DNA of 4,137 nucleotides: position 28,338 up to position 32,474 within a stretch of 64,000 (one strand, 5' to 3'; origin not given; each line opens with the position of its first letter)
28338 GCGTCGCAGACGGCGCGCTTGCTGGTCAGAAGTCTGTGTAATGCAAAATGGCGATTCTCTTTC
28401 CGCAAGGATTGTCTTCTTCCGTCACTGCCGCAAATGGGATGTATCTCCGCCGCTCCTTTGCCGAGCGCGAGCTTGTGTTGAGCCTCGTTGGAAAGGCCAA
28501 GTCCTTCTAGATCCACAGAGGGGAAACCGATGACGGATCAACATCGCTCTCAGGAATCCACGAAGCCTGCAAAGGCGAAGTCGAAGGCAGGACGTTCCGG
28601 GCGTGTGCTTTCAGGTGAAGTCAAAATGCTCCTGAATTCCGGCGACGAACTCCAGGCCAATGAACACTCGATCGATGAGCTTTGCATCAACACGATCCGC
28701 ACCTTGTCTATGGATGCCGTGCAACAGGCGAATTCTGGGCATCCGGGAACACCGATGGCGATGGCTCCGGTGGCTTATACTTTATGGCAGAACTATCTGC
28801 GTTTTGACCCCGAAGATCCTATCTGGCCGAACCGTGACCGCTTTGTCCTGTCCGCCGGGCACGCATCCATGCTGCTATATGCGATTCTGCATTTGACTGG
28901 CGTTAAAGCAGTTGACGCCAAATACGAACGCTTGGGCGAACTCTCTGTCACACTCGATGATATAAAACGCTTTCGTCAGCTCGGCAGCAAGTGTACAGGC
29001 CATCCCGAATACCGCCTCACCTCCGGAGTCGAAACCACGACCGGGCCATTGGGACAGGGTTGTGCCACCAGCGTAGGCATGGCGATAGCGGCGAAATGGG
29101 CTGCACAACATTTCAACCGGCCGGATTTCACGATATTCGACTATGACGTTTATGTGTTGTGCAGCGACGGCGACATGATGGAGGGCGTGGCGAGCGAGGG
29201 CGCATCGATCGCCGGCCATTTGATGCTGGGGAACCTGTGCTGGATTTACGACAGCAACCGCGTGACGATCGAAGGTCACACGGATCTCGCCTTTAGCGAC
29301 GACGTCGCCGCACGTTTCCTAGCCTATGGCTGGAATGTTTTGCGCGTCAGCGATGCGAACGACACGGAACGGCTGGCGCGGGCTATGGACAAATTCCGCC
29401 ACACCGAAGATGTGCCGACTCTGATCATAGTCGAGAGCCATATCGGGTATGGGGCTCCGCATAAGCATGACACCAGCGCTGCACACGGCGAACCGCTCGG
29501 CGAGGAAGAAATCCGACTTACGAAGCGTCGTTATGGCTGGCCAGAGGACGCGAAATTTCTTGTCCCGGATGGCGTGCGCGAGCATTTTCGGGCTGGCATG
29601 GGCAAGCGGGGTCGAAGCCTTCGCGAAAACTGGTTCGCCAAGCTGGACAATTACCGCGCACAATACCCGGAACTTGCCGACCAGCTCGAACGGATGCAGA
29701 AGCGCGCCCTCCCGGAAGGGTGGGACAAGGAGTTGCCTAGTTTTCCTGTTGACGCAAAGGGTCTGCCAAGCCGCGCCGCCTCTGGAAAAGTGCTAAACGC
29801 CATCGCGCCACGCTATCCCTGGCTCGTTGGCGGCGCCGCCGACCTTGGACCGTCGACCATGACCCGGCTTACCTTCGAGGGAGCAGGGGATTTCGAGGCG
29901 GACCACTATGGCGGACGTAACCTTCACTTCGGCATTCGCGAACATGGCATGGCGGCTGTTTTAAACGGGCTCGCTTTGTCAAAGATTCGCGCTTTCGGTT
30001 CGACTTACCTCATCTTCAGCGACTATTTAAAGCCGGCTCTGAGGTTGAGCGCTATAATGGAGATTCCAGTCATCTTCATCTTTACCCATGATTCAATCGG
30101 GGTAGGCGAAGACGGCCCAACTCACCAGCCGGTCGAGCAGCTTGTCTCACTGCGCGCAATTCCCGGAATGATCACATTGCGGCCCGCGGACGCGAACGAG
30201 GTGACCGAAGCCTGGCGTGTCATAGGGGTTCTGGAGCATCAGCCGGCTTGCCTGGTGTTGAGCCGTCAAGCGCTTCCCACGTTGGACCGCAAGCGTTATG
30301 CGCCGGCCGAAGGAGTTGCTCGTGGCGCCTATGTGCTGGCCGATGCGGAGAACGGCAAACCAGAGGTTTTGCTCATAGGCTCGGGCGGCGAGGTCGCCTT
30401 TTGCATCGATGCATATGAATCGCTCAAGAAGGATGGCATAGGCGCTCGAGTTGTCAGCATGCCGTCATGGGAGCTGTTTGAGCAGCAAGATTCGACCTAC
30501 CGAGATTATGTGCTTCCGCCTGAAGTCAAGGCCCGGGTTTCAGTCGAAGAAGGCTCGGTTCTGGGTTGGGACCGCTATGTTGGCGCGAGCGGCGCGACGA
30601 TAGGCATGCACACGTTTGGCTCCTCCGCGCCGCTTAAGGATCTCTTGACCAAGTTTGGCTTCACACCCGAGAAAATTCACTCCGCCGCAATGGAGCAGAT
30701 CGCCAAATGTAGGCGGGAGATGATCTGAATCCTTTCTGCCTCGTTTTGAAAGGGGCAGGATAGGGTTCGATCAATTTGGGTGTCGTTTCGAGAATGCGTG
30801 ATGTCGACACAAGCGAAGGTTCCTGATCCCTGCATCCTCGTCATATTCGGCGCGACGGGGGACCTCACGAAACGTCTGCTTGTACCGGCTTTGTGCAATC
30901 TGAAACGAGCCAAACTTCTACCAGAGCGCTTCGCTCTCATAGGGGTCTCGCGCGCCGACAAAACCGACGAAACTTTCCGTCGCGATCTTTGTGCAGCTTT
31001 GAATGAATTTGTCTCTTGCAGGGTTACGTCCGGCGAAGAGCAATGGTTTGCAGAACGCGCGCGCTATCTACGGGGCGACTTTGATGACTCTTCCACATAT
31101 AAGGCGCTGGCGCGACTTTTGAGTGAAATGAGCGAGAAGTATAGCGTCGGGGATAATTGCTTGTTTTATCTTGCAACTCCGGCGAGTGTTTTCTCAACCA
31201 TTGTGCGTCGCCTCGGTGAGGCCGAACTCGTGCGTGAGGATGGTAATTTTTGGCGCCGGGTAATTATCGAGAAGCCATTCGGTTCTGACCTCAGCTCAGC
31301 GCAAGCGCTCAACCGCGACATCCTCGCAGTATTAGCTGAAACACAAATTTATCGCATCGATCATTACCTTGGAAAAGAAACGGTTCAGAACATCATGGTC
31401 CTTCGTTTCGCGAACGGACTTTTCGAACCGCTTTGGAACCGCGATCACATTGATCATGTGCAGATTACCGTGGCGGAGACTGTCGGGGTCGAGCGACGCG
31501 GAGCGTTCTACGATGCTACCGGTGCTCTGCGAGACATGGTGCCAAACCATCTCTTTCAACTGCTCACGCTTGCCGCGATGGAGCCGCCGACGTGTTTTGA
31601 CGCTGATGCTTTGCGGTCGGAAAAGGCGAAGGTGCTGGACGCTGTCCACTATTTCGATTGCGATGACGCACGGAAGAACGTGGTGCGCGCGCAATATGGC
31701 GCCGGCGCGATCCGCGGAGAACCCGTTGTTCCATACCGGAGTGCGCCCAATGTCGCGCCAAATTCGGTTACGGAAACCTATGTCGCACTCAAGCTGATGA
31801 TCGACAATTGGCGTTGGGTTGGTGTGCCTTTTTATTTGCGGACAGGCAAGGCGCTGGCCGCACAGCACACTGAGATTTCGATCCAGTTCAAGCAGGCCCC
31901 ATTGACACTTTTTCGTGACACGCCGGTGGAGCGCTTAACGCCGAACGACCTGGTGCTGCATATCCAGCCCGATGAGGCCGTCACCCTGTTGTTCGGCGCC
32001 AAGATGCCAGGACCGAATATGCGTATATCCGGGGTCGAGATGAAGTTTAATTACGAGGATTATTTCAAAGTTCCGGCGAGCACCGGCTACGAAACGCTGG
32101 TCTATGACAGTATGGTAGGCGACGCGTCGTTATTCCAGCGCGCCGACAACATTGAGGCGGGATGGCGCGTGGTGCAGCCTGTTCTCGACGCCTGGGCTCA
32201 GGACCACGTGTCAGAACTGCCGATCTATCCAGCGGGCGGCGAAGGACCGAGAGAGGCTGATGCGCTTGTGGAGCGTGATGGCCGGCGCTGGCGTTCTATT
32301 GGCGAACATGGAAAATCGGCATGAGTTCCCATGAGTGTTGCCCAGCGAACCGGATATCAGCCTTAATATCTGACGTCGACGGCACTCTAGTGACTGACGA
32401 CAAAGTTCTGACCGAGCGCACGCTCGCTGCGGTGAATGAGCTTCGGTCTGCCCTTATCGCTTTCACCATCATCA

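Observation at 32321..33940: Gene fusion of a Cof-type HAD phosphatase with 6-phosphogluconolactonase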

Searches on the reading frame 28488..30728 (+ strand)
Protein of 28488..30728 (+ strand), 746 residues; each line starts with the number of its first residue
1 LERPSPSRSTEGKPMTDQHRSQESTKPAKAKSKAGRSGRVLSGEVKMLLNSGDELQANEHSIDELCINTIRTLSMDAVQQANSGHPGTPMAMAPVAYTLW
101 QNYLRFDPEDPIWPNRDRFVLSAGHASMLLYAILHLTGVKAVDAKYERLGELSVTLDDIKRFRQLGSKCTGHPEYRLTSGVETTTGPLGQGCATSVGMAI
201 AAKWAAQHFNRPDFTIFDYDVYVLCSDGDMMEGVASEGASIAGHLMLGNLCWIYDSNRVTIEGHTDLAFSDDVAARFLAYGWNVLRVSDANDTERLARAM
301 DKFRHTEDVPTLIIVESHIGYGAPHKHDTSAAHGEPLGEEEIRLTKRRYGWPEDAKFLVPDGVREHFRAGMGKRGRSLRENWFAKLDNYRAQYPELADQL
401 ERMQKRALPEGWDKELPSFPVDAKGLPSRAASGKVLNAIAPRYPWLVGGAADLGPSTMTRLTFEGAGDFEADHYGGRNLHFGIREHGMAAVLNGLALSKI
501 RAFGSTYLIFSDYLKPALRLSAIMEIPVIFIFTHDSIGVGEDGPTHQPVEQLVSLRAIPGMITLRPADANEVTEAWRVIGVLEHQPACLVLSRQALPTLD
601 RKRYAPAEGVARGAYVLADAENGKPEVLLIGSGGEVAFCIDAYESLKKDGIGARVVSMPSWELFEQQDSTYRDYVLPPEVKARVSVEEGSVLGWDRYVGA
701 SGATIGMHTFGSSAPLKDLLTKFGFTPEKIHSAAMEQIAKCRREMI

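Call 3: search_protein_families(library=pfam, proteins=[window:28488-30728:+])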
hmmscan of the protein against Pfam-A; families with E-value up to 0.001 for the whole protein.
window:28488-30728:+ (746 aa): 4 families
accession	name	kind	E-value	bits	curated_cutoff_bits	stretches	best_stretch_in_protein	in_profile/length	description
PF00456.26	Transketolase_N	-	1.5e-126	422.3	22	1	63-409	2-334/334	Transketolase, thiamine diphosphate binding domain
PF02779.29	Transket_pyr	-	1.3e-45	155.6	27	1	427-597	4-173/174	Transketolase, pyrimidine binding domain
PF22613.1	Transketolase_C_1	-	2.3e-40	137.8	27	1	613-726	1-113/113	Transketolase-like TK C-terminal domain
PF02780.25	Transketolase_C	-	1.9e-11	44.4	25.9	1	621-730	6-124/124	Transketolase, C-terminal domain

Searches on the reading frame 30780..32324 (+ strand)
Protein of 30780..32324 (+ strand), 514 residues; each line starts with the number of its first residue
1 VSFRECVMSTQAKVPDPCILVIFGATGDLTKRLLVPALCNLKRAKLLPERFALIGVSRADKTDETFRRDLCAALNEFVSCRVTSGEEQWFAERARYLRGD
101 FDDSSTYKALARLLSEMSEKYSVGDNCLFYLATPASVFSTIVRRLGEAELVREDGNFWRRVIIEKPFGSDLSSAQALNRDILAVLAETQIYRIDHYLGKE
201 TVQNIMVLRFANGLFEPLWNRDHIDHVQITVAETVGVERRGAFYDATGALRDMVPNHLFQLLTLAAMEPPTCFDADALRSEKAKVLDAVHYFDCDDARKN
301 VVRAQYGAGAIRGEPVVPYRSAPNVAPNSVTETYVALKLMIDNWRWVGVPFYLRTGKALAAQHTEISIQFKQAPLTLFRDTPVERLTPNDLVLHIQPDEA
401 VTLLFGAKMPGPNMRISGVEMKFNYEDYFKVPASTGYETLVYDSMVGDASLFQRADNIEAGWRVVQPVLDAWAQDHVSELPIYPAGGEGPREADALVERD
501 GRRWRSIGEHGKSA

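Call 3: search_protein_families(library=pfam, proteins=[window:30780-32324:+])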
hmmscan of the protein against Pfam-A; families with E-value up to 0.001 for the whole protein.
window:30780-32324:+ (514 aa): 2 families
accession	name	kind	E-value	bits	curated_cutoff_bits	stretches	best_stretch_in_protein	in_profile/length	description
PF02781.21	G6PD_C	-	8.4e-118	393.2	27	1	206-505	1-296/296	Glucose-6-phosphate dehydrogenase, C-terminal domain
PF00479.28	G6PD_N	-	1.6e-59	202.1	22.1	1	21-204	1-183/183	Glucose-6-phosphate dehydrogenase, NAD binding domain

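Call 4: search_protein_families(library=ncbifam, proteins=[window:30780-32324:+])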
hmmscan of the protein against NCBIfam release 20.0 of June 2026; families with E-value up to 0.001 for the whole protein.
window:30780-32324:+ (514 aa): 3 families
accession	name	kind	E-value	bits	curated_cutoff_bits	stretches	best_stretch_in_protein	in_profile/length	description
TIGR00871.1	zwf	equivalog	2.3e-184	613.7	400.6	1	17-506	2-485/486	glucose-6-phosphate dehydrogenase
NF009492.0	PRK12853.1-3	equivalog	9.4e-129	430.4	428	1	17-499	9-466/472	glucose-6-phosphate dehydrogenase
NF004331.0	PRK05722.2-1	equivalog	1e-57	196.3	622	1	20-372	6-326/425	glucose-6-phosphate dehydrogenase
